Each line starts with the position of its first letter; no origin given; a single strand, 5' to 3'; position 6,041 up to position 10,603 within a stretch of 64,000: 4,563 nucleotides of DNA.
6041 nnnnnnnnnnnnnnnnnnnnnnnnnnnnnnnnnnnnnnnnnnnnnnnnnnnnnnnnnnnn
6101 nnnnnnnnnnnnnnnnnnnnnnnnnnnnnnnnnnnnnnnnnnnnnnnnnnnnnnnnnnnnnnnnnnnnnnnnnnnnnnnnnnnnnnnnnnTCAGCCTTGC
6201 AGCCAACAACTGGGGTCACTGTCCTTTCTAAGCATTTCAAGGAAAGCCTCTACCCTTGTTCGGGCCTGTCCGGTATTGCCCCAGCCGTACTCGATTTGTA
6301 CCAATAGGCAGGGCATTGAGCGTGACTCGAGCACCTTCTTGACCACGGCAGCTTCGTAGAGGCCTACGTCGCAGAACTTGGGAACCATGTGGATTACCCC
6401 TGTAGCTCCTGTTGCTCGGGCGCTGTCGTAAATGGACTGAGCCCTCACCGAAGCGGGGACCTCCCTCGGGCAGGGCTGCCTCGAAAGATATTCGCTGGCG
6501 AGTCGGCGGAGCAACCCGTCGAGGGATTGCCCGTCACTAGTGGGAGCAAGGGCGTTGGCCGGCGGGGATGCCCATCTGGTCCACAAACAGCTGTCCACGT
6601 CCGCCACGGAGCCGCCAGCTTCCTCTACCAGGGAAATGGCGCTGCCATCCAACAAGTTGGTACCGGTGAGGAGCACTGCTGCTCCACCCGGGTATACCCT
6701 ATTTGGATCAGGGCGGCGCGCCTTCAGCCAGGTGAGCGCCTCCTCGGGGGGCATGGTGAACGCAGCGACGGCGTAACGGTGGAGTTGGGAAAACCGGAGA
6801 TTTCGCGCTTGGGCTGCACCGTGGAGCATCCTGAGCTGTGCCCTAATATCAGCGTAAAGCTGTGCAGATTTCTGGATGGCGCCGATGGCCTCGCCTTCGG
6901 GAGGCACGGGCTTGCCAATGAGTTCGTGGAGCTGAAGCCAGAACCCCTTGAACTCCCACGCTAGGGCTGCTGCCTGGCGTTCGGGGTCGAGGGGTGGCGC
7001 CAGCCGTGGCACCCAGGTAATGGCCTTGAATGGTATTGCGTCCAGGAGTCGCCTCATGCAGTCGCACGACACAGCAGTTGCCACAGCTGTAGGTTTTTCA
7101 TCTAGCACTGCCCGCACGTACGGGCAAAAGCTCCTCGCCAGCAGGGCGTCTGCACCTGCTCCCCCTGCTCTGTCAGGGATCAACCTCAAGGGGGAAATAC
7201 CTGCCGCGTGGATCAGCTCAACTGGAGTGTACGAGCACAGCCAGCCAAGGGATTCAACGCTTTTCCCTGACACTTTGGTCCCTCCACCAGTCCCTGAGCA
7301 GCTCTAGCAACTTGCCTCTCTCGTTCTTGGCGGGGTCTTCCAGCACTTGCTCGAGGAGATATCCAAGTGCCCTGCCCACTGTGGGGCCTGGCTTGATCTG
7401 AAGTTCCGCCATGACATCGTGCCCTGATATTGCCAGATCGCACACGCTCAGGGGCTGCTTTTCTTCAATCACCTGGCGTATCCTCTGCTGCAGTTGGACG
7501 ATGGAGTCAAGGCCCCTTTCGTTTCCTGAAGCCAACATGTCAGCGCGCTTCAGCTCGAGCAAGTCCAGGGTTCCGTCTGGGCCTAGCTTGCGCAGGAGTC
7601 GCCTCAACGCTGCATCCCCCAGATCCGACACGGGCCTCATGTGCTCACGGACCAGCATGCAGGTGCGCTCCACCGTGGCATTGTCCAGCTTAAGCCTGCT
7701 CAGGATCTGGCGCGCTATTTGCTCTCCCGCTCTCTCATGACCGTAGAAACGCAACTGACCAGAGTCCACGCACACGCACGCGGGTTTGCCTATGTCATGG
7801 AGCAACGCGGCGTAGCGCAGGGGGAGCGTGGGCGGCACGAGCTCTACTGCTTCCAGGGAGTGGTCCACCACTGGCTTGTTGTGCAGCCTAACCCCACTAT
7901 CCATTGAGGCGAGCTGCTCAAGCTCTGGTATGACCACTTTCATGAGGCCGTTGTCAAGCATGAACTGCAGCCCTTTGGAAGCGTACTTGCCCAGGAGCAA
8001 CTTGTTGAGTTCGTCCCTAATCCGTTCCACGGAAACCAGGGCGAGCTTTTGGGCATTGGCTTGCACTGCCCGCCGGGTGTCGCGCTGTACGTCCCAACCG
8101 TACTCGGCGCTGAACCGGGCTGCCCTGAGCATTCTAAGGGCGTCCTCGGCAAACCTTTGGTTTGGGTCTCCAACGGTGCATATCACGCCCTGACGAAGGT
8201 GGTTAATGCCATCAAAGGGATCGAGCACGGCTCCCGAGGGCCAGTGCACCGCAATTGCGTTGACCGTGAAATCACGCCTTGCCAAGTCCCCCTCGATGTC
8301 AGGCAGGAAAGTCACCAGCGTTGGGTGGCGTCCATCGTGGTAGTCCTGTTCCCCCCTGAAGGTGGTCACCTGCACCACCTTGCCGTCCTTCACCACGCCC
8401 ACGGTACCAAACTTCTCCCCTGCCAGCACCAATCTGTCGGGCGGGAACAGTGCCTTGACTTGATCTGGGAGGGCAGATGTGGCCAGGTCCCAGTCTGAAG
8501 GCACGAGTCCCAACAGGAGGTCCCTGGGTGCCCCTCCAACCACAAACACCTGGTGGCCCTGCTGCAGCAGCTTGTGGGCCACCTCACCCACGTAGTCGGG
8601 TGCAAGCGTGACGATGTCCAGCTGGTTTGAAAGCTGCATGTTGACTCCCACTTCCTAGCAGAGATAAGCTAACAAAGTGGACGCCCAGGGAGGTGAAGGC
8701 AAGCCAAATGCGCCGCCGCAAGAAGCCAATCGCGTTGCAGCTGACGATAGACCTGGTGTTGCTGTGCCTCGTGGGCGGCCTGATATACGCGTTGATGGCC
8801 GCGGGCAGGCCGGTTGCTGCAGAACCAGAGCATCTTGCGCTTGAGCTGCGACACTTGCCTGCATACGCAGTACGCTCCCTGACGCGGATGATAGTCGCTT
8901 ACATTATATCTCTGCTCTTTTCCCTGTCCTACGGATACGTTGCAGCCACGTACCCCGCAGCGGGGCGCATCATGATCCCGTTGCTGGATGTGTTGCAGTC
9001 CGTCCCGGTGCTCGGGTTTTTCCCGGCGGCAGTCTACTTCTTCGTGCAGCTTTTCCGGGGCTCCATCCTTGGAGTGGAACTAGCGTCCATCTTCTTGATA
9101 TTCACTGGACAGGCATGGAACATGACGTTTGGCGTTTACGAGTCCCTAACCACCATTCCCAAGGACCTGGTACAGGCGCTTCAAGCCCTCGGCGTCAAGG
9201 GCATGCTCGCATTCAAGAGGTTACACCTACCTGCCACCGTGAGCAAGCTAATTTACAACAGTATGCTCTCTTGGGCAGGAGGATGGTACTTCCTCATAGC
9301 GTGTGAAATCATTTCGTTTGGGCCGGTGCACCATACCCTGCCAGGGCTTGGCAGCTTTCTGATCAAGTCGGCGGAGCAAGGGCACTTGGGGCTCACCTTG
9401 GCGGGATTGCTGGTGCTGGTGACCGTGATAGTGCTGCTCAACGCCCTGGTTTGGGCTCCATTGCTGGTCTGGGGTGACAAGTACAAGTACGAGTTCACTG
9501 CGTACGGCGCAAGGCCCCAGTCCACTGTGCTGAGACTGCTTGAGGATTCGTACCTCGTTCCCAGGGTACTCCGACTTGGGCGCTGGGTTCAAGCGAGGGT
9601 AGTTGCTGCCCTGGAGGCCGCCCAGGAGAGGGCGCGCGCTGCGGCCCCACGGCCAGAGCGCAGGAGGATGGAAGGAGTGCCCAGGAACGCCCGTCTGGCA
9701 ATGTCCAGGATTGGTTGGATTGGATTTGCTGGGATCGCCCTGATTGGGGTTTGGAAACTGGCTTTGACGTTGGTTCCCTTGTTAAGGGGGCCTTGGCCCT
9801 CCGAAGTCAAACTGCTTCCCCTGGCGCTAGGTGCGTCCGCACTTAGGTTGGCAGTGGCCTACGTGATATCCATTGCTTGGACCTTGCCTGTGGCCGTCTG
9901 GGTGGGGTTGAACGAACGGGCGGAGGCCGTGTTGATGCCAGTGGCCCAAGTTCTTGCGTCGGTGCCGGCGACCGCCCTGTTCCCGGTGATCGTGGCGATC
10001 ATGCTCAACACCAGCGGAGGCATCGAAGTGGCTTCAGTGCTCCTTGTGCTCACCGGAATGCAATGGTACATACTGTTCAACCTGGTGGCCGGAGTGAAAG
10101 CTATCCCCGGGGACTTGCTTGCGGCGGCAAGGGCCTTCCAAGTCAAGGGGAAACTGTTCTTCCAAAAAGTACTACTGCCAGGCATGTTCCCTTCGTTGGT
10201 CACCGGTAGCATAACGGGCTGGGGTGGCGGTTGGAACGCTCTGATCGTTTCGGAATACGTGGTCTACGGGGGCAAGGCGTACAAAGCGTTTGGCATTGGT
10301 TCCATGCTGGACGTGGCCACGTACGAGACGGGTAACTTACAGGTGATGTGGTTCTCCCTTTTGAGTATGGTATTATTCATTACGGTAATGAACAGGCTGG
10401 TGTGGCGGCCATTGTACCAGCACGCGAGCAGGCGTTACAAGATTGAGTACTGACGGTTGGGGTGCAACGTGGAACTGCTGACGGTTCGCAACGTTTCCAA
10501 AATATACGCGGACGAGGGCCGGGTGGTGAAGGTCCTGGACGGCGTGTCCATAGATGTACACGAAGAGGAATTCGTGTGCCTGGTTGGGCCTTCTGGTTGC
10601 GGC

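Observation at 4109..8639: CCA tRNA nucleotidyltransferase co-operonic with an orphan 2-hydroxyacyl-CoA-dehydratase-like (HgdB-like, HgdA-like, HgdC-like) system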

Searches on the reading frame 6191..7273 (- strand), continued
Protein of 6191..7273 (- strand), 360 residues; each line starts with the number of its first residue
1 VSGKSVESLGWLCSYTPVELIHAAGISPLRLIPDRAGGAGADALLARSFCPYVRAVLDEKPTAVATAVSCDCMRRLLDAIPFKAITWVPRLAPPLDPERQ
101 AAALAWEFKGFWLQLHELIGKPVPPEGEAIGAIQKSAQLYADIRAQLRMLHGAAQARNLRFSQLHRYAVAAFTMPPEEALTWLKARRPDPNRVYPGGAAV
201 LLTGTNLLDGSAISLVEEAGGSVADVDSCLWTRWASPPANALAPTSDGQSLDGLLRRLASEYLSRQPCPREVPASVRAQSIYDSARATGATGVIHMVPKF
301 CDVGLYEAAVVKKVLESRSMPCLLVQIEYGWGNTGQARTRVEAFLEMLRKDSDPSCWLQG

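Call 58: fold_search(model_id=the predicted structure, library=pdb)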
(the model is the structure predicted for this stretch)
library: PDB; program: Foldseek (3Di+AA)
matches with E <= 10: 1045; with E <= 0.001: 21
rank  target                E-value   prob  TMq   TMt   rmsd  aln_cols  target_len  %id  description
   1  8s02_B                3.5e-18  1.00  0.77  0.74   3.7       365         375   23  BzdNO-benzoyl-CoA complex (released 2025-03-05)
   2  6eno                  6.6e-17  1.00  0.77  0.67   3.6       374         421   22  Double cubane cluster oxidoreductase (released 2018-03-14)
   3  3o3n_B                1.6e-16  1.00  0.74  0.72   4.5       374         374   24  (R)-2-hydroxyisocaproyl-CoA dehydratase in complex with its substrate (R)-2-hydroxyisocaproyl-CoA (released 2011-03-16)
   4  7yyl_B                1.9e-16  1.00  0.75  0.65   4.3       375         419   21  nucleotide-free DCCP:DCCP-R complex (released 2022-12-28)
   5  7yzm_A                2.1e-16  1.00  0.78  0.67   3.7       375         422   21  MgADPNP-bound DCCP:DCCP-R complex (released 2022-12-28)
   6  9gai_B                5.1e-16  1.00  0.77  0.72   3.4       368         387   19  3-methylbenzoyl-CoA reductase from Thauera chlorobenzoica (MbdONPQ) (released 2026-02-18)
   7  7yyl_D                5.4e-16  1.00  0.76  0.66   4.0       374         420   21  nucleotide-free DCCP:DCCP-R complex (released 2022-12-28)
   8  3o3m_D                8.6e-16  1.00  0.72  0.69   4.7       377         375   23  (R)-2-Hydroxyisocaproyl-CoA Dehydratase (released 2011-03-16)
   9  7yyl_A                9.0e-16  1.00  0.75  0.65   4.2       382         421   22  nucleotide-free DCCP:DCCP-R complex (released 2022-12-28)
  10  9g87_B                1.3e-15  1.00  0.77  0.72   3.3       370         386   19  3-methylbenzoyl-CoA reductase from Thauera chlorobenzoica (subunits MbdON ) (released 2026-02-04)
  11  3o3m_B                1.8e-15  1.00  0.72  0.70   4.7       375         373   23  (R)-2-Hydroxyisocaproyl-CoA Dehydratase (released 2011-03-16)
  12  3o3m_C                9.4e-12  1.00  0.70  0.64   4.7       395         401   14  (R)-2-Hydroxyisocaproyl-CoA Dehydratase (released 2011-03-16)
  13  3o3m_A                2.5e-11  1.00  0.70  0.64   4.6       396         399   14  (R)-2-Hydroxyisocaproyl-CoA Dehydratase (released 2011-03-16)
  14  3o3o_A                3.1e-11  1.00  0.67  0.62   5.1       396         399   14  (R)-2-hydroxyisocaproyl-CoA dehydratase in complex with (R)-2-hydroxyisocaproate (released 2011-03-16)
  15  8s02_A                3.9e-11  1.00  0.65  0.55   6.6       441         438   12  BzdNO-benzoyl-CoA complex (released 2025-03-05)
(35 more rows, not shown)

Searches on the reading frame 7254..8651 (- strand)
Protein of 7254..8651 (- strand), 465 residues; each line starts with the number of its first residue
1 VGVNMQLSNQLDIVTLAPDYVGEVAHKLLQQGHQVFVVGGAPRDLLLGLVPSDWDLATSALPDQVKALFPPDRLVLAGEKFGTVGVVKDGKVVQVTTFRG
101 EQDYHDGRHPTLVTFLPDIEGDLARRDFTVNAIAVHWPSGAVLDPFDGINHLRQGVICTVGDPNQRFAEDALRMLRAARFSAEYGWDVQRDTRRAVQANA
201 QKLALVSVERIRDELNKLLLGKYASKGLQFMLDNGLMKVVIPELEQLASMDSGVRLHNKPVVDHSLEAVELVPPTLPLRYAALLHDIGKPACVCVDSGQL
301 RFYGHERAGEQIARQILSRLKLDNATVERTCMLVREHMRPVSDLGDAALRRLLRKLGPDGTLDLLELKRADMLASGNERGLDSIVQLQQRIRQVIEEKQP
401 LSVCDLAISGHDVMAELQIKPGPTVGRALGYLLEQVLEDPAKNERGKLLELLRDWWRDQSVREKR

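Call 4: search_protein_families(library=pfam, proteins=[window:7254-8651:-], max_evalue=0.01)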
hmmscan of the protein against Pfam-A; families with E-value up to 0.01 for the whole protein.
window:7254-8651:- (465 aa): 4 families
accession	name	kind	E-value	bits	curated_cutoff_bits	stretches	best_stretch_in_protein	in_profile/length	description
PF01743.26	PolyA_pol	-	5.1e-32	111.3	23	1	36-157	2-125/126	Poly A polymerase head domain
PF12627.12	PolyA_pol_RNAbd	-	1.2e-16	60.7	22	1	188-245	4-61/64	Probable RNA and SrmB- binding site of polymerase A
PF13735.12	tRNA_NucTran2_2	-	3.1e-10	40.6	27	1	311-451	22-148/149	tRNA nucleotidyltransferase domain 2 putative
PF01966.28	HD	-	8e-07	29.8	22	1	278-371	27-111/116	HD domain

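Call 5: search_protein_families(library=ncbifam, proteins=[window:7254-8651:-], max_evalue=0.01)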
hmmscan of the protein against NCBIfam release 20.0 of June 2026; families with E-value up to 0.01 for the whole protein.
window:7254-8651:- (465 aa): 13 families
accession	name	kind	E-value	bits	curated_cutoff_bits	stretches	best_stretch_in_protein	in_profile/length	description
TIGR02692.1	tRNA_CCA_actino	equivalog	2.8e-89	299.9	438.8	1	17-456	12-465/466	CCA tRNA nucleotidyltransferase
NF009814.0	PRK13299.1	equivalog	7.7e-79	265.6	290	2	24-253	12-237/396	CCA tRNA nucleotidyltransferase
TIGR01942.1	pcnB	subfamily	7.7e-48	163.4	305.65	1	24-249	21-246/425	polynucleotide adenylyltransferase PcnB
NF008634.1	PRK11623.1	equivalog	5.9e-34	117.4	702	1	24-247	52-286/469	polynucleotide adenylyltransferase PcnB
NF008137.0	PRK10885.1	equivalog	3e-33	115.2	451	1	34-355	2-325/409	multifunctional CCA addition/repair protein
NF009812.0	PRK13297.1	equivalog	1.3e-20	73.9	624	1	31-251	10-226/364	tRNA CCA-pyrophosphorylase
NF009813.0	PRK13298.1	equivalog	8.8e-18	64.4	606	1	119-331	84-302/417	tRNA CCA-pyrophosphorylase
NF041569.1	A-tRNAntase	equivalog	2.2e-15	56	1440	1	33-245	480-696/880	A-adding tRNA nucleotidyltransferase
NF009811.0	PRK13296.1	equivalog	3.7e-12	45.8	469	1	35-183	3-144/360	CCA tRNA nucleotidyltransferase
TIGR01693.1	UTase_glnD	equivalog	4.6e-11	41.7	519.4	1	164-338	329-518/850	[protein-PII] uridylyltransferase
NF002895.0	PRK03381.1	equivalog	6.7e-11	41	631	1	168-376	328-542/782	[protein-PII] uridylyltransferase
TIGR00277.1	HDIG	domain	9.2e-07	28.7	27.6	1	253-325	4-77/84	HDIG domain-containing metalloprotein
NF003467.0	PRK05092.1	equivalog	4.2e-05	21.5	959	1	244-338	511-592/940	[protein-PII] uridylyltransferase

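Call 29: find_homologous_proteins(query=window:7254-8639:-, max_evalue=1e-30)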
Query window:7254-8639:- (461 aa): 7908 proteins with E <= 1e-30 among 8000 candidates; the best 120 are listed.
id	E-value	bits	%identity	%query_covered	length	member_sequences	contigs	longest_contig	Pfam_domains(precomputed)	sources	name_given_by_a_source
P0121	0.0e+0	1031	100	100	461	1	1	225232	PF01743.27,PF12627.13,PF01966.29,PF13735.13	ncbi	ncbi:MAG: CCA tRNA nucleotidyltransferase [Bacillota bacterium]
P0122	3.5e-227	773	74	99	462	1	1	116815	PF01743.27,PF12627.13,PF01966.29,PF13735.13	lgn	-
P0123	3.4e-168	579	58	97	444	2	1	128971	PF01743.27,PF12627.13,PF01966.29,PF13735.13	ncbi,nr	ncbi:MAG TPA: HD domain-containing protein [Firmicutes bacterium]|nr:HD domain-containing protein [B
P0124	6.1e-106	374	44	95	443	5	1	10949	PF01743.27,PF12627.13,PF01966.29,PF13735.13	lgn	-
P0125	1.9e-104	369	46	95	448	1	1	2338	PF01743.27,PF12627.13,PF01966.29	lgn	-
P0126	3.7e-104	368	45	93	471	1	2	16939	PF01743.27,PF12627.13,PF01966.29,PF13735.13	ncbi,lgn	ncbi:MAG: CCA tRNA nucleotidyltransferase [Syntrophothermus sp.]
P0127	4.7e-104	367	44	98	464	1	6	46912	PF01743.27,PF12627.13,PF01966.29,PF13735.13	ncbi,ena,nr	ncbi:MAG: CCA tRNA nucleotidyltransferase [Firmicutes bacterium]|nr:CCA tRNA nucleotidyltransferase 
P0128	6.2e-104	367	45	95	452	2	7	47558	PF01743.27,PF12627.13,PF01966.29,PF13735.13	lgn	-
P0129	1.7e-103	365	44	95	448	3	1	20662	PF01743.27,PF12627.13,PF01966.29,PF13735.13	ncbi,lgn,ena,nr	ncbi:MAG TPA: HDIG domain-containing protein [Firmicutes bacterium]|nr:HDIG domain-containing protei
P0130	2.3e-103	365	44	95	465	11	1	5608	PF01743.27,PF12627.13,PF01966.29,PF13735.13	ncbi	ncbi:MAG: CCA tRNA nucleotidyltransferase [Bacillota bacterium]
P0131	2.3e-103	365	44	95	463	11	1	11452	PF01743.27,PF12627.13,PF01966.29,PF13735.13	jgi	jgi:tRNA nucleotidyltransferase (CCA-adding enzyme)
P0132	2.5e-103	365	48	95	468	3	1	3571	PF01743.27,PF12627.13,PF01966.29,PF13735.13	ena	-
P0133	3.8e-103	364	45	96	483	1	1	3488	PF01743.27,PF12627.13,PF01966.29,PF13735.13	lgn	-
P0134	4.9e-103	364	44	95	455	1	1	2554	PF01743.27,PF12627.13,PF01966.29,PF13735.13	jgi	jgi:tRNA nucleotidyltransferase (CCA-adding enzyme)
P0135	5.4e-103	364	46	96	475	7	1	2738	PF01743.27,PF12627.13,PF01966.29,PF13735.13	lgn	-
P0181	3.8e-97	345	46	95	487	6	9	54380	PF01743.27,PF12627.13,PF01966.29,PF13735.13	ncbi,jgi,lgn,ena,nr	ncbi:MAG: HD domain-containing protein [Thermaerobacter sp.]|nr:polynucleotide adenylyltransferase [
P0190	1.8e-96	342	45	95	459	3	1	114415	PF01743.27,PF12627.13,PF01966.29,PF13735.13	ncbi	ncbi:MAG: HD domain-containing protein [Bacillota bacterium]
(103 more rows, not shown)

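Call 30: find_encoding_contigs(protein=P0127, flank=6000, max_places=1)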
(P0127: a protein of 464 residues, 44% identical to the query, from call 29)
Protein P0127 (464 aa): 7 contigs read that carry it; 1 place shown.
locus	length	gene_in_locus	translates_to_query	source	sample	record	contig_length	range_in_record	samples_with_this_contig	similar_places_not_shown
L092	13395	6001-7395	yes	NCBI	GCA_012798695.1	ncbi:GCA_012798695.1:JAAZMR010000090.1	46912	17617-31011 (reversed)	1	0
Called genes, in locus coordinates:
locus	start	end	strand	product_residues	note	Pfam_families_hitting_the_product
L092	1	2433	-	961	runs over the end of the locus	PF02463:SMC_N (faint), PF13476:AAA_23, PF13514:AAA_27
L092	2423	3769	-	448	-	PF00149:Metallophos, PF12850:Metallophos_2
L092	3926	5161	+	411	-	PF13620:CarboxypepD_reg, PF00656:Peptidase_C14, PF01650:Peptidase_C13 (weak)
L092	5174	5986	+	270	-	-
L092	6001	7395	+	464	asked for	PF01743:PolyA_pol, PF12627:PolyA_pol_RNAbd, PF01966:HD, PF13735:tRNA_NucTran2_2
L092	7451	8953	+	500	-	PF07881:Fucose_iso_N1, PF07882:Fucose_iso_N2, PF02952:Fucose_iso_C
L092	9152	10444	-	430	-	PF01946:Thi4 (weak), PF00890:FAD_binding_2 (weak), PF01266:DAO (faint), PF07992:Pyr_redox_2 (faint), PF12831:FAD_oxidored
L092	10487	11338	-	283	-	PF00528:BPD_transp_1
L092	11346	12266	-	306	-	PF00528:BPD_transp_1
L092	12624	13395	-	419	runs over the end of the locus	PF01547:SBP_bac_1, PF13416:SBP_bac_8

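Call 31: find_encoding_contigs(protein=P0181, flank=6000, max_places=1)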
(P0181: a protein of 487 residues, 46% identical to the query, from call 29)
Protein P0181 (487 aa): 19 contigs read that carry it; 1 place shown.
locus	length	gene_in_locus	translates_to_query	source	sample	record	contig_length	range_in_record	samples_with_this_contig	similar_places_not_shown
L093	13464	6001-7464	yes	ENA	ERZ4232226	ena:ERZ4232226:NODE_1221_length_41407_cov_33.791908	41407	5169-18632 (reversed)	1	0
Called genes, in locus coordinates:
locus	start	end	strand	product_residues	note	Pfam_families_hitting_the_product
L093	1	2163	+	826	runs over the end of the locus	PF19732:SpoIIE_N, PF07228:SpoIIE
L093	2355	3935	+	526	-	PF01171:ATP_bind_3, PF11734:TilS_C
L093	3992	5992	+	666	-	PF06480:FtsH_ext, PF05496:RuvB_N (faint), PF00004:AAA, PF17862:AAA_lid_3, PF01434:Peptidase_M41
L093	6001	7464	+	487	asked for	PF01743:PolyA_pol, PF12627:PolyA_pol_RNAbd, PF01966:HD, PF13735:tRNA_NucTran2_2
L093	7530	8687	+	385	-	PF01436:NHL (faint)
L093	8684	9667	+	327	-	PF02152:FolB, PF01288:HPPK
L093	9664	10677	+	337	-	PF03576:Peptidase_S58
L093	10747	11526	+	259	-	PF03309:Pan_kinase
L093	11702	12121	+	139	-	PF02577:BFN_dom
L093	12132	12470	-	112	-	-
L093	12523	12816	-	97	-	PF09359:VTC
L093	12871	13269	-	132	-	-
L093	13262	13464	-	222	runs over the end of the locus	PF00753:Lactamase_B, PF13483:Lactamase_B_3, PF12706:Lactamase_B_2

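Call 32: find_encoding_contigs(protein=P0190, flank=6000, max_places=1)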
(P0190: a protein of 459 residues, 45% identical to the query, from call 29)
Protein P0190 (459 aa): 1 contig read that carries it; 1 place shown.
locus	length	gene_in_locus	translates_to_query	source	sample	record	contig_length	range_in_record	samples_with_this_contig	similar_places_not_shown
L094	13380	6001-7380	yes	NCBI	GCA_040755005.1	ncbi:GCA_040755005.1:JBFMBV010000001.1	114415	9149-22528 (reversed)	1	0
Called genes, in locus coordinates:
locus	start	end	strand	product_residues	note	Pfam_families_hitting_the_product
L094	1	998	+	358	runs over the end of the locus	PF23750:RsgI_M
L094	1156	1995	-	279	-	PF03807:F420_oxidored, PF14748:P5CR_dimer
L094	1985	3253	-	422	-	PF00171:Aldedh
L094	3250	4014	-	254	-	PF00696:AA_kinase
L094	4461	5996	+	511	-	PF05496:RuvB_N (faint), PF00004:AAA, PF07728:AAA_5 (weak), PF17862:AAA_lid_3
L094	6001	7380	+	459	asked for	PF01743:PolyA_pol, PF12627:PolyA_pol_RNAbd, PF01966:HD (weak), PF13735:tRNA_NucTran2_2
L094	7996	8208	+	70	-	-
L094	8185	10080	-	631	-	PF13522:GATase_6, PF13537:GATase_7, PF00733:Asn_synthase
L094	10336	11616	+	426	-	PF05193:Peptidase_M16_C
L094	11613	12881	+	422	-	PF00675:Peptidase_M16, PF05193:Peptidase_M16_C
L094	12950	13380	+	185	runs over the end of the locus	PF01613:Flavin_Reduct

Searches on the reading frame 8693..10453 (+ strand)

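Call 6: search_protein_families(library=pfam, proteins=[window:8693-10453:+], max_evalue=0.001)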
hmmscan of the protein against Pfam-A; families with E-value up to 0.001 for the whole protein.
window:8693-10453:+ (586 aa): 1 family
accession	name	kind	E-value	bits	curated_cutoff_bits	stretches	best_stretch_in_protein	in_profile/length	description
PF00528.27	BPD_transp_1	-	5.7e-22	78.8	26.4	2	398-569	2-174/184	Binding-protein-dependent transport system inner membrane component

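Call 37: search_protein_families(library=ncbifam, proteins=[window:8693-10453:+], max_evalue=0.00001)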
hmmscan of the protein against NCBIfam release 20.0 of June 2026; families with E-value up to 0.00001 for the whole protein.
window:8693-10453:+ (586 aa): 6 families
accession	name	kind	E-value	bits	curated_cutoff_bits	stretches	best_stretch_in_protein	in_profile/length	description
TIGR01183.1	ntrB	equivalog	8e-20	71.4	209.05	2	378-527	18-163/202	nitrate ABC transporter permease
NF040733.1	ABC_perm_U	equivalog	9.5e-17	61.3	295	2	385-525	64-200/251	ABC transporter permease subunit SaoP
NF007545.0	PRK10160.1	equivalog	2.3e-14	53.5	342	1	378-524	79-221/275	taurine ABC transporter permease TauC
NF008470.0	PRK11365.1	equivalog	4.2e-14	52.6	347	1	379-534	62-214/263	aliphatic sulfonate ABC transporter permease SsuC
TIGR03416.1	ABC_choXWV_perm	equivalog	2.6e-10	40.2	363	1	59-187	88-208/267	choline ABC transporter permease subunit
NF008196.0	PRK10952.1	equivalog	1.2e-06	27.6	439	0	388-507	155-270/356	glycine betaine/L-proline ABC transporter permease ProW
